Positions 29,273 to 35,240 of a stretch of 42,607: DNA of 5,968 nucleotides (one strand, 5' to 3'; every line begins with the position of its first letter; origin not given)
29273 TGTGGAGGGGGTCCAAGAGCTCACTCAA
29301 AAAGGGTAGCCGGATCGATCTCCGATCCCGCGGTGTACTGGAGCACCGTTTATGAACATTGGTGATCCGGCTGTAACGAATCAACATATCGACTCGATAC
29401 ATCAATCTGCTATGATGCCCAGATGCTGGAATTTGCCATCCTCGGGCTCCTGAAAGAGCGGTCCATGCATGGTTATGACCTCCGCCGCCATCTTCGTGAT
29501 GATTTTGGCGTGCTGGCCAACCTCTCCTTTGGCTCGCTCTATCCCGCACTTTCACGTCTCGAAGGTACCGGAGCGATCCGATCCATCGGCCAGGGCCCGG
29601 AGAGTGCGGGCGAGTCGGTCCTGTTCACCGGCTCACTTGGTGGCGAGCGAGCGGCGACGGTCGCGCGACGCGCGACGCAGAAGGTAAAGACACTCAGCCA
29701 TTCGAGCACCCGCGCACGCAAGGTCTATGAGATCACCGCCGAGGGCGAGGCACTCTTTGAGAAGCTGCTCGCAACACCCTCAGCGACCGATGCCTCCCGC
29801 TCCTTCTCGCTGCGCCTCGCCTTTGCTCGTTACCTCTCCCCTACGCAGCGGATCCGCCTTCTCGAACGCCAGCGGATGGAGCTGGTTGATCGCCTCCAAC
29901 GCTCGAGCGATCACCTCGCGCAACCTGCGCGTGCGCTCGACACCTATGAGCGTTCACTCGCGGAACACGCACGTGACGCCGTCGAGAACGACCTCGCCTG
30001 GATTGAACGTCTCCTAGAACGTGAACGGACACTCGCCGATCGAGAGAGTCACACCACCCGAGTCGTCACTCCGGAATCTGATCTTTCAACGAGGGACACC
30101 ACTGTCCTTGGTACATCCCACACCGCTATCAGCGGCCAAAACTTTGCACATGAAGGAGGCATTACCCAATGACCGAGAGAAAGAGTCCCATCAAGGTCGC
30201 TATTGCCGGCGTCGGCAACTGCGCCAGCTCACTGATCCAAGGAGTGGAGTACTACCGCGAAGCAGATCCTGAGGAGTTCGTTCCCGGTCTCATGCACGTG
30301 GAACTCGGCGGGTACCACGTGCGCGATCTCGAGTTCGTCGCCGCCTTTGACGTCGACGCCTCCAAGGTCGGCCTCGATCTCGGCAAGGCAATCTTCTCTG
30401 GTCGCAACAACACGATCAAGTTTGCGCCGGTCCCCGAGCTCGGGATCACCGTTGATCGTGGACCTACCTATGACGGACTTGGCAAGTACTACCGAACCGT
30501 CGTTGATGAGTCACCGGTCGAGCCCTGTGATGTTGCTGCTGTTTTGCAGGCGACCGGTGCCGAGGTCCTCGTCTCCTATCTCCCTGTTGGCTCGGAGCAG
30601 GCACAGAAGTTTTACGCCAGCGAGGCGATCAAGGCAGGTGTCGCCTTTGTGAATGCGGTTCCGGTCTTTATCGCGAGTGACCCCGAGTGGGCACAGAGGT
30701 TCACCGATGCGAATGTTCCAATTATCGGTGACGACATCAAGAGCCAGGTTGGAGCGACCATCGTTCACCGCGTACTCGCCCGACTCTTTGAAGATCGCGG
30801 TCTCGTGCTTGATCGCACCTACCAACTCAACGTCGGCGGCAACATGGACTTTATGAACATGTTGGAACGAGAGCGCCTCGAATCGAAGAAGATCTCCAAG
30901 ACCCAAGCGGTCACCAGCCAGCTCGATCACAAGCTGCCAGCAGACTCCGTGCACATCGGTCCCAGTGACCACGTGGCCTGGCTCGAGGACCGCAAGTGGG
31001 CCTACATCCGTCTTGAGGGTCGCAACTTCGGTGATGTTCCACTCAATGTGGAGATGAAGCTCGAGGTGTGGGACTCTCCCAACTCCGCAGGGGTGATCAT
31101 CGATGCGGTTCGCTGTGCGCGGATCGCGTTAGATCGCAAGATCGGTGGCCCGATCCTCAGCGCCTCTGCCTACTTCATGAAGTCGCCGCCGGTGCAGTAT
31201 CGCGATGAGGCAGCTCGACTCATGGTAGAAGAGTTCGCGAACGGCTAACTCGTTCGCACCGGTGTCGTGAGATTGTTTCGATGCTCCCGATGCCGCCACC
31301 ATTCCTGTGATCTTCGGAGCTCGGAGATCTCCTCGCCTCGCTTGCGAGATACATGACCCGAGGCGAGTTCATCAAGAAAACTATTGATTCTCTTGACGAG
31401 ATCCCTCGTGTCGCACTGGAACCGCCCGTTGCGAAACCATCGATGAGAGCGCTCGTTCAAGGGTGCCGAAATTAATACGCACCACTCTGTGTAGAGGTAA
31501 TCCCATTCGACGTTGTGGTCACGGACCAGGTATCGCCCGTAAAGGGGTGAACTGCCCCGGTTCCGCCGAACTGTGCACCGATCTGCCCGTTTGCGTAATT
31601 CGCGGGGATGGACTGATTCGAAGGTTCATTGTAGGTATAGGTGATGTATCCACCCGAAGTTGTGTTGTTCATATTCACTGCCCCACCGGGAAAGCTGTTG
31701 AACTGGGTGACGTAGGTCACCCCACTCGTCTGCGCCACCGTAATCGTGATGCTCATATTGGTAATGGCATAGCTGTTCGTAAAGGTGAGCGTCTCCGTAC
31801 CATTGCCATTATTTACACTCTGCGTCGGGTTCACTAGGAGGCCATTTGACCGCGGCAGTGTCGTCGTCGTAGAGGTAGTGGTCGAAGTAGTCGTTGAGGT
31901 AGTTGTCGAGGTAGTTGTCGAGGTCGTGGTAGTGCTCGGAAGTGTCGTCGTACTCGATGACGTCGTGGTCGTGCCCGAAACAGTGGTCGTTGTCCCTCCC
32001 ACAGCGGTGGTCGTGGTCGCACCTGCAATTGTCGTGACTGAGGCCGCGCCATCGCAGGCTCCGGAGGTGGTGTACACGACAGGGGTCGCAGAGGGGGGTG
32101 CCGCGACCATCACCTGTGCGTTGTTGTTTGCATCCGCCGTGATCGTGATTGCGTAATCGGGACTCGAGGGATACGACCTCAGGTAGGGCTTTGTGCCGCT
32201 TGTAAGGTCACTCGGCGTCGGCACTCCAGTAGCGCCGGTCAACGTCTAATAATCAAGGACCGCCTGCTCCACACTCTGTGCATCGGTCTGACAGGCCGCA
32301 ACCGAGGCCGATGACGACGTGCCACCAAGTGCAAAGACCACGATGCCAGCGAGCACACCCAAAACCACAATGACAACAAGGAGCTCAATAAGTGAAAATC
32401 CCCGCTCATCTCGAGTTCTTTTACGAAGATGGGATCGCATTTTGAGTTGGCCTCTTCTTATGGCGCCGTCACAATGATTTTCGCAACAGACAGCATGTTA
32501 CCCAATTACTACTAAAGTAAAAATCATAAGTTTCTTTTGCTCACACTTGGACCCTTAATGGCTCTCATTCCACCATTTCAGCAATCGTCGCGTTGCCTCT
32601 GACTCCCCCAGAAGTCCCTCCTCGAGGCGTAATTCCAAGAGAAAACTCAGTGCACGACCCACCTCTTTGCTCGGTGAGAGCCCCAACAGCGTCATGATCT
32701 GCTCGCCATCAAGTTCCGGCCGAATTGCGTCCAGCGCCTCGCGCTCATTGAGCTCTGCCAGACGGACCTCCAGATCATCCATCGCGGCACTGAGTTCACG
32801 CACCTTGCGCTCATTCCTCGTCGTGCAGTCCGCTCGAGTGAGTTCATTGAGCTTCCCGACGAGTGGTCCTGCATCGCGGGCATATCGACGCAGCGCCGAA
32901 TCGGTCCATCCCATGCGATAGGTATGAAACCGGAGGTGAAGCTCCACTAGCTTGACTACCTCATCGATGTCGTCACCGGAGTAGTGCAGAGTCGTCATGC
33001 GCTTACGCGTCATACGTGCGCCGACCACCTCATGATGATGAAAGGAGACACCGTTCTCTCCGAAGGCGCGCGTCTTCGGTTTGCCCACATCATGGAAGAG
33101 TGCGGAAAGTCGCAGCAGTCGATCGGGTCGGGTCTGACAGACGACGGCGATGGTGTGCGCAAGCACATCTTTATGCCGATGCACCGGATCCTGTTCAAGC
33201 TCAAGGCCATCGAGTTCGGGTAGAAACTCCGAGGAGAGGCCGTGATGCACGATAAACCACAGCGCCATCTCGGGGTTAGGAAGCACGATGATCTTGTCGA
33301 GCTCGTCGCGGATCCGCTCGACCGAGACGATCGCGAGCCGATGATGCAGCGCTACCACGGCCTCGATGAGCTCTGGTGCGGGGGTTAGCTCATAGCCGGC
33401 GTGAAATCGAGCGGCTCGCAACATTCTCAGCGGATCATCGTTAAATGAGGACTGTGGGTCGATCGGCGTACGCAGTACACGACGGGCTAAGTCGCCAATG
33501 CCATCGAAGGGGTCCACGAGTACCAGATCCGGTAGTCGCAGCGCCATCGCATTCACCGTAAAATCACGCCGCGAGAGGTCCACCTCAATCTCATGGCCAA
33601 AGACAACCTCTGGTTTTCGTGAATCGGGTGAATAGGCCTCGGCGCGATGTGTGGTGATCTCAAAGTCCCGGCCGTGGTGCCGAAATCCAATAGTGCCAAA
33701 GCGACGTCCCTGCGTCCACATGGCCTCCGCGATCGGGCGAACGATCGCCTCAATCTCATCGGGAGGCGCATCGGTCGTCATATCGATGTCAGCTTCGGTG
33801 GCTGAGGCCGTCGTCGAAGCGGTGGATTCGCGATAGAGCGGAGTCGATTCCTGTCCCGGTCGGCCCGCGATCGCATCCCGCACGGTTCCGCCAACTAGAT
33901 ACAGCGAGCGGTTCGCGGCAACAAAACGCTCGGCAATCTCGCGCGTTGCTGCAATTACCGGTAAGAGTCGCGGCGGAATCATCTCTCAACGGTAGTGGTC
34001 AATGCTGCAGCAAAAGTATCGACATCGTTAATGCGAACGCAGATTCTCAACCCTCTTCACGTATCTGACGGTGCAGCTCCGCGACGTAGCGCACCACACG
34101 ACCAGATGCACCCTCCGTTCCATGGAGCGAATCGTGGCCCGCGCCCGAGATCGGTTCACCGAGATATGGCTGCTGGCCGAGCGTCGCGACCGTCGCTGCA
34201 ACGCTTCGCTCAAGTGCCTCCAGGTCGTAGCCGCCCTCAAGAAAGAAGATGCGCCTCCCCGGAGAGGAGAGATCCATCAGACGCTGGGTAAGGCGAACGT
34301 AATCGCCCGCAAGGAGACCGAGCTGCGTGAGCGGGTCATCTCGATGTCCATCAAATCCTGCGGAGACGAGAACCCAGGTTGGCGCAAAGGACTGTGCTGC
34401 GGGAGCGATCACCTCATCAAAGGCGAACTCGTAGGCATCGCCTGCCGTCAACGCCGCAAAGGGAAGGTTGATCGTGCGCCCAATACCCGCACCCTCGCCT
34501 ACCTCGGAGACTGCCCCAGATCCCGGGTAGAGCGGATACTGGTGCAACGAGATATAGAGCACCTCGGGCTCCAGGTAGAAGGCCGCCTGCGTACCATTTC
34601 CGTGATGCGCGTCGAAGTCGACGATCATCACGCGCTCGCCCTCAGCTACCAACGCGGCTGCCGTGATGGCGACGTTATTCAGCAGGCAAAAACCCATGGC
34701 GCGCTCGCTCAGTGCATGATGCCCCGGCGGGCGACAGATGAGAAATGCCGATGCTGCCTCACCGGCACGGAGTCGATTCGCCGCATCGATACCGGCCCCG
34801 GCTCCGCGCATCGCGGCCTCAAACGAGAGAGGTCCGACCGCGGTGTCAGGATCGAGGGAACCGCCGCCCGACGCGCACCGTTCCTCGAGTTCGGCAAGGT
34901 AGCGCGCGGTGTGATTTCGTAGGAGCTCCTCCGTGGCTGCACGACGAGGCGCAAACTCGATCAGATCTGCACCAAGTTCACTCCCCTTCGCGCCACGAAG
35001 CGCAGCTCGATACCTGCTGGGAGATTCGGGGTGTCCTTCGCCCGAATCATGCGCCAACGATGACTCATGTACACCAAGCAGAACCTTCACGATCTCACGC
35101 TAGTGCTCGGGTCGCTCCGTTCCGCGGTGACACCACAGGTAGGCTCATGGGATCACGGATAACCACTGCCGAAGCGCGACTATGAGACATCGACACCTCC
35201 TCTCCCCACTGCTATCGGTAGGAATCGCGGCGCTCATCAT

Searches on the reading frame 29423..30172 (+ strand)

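Call 102: search_protein_families(library=pfam, proteins=[window:29423-30172:+], max_evalue=0.00001)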
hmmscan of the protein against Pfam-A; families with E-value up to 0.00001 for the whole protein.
window:29423-30172:+ (249 aa): 1 family
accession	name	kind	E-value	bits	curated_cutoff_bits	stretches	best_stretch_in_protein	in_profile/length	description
PF03551.20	PadR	-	4.5e-14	52.6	27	1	6-54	1-49/75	Transcriptional regulator PadR-like family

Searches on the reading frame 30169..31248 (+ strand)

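Call 102: search_protein_families(library=pfam, proteins=[window:30169-31248:+], max_evalue=0.00001)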
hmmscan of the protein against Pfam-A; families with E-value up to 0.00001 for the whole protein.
window:30169-31248:+ (359 aa): 1 family
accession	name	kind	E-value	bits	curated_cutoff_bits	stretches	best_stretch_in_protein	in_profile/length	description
PF01658.22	Inos-1-P_synth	-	1.1e-35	122.5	27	1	195-303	1-107/107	Myo-inositol-1-phosphate synthase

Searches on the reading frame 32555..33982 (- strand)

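Call 102: search_protein_families(library=pfam, proteins=[window:32555-33982:-], max_evalue=0.00001)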
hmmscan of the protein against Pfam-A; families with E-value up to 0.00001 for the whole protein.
window:32555-33982:- (475 aa): 3 families
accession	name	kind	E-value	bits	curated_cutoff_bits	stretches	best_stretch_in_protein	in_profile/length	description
PF01743.26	PolyA_pol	-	6.4e-28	98.1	23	1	27-171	1-126/126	Poly A polymerase head domain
PF12627.12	PolyA_pol_RNAbd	-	3.7e-11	43.1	22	1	200-258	3-61/64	Probable RNA and SrmB- binding site of polymerase A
PF01966.28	HD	-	2.5e-10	41.1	22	1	287-362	24-93/116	HD domain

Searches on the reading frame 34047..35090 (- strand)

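Call 102: search_protein_families(library=pfam, proteins=[window:34047-35090:-], max_evalue=0.00001)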
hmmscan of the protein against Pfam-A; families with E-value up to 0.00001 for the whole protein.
window:34047-35090:- (347 aa): 1 family
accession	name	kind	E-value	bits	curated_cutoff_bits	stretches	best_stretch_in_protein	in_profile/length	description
PF00850.24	Hist_deacetyl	-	2.4e-83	280.4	27.9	1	20-304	1-298/298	Histone deacetylase domain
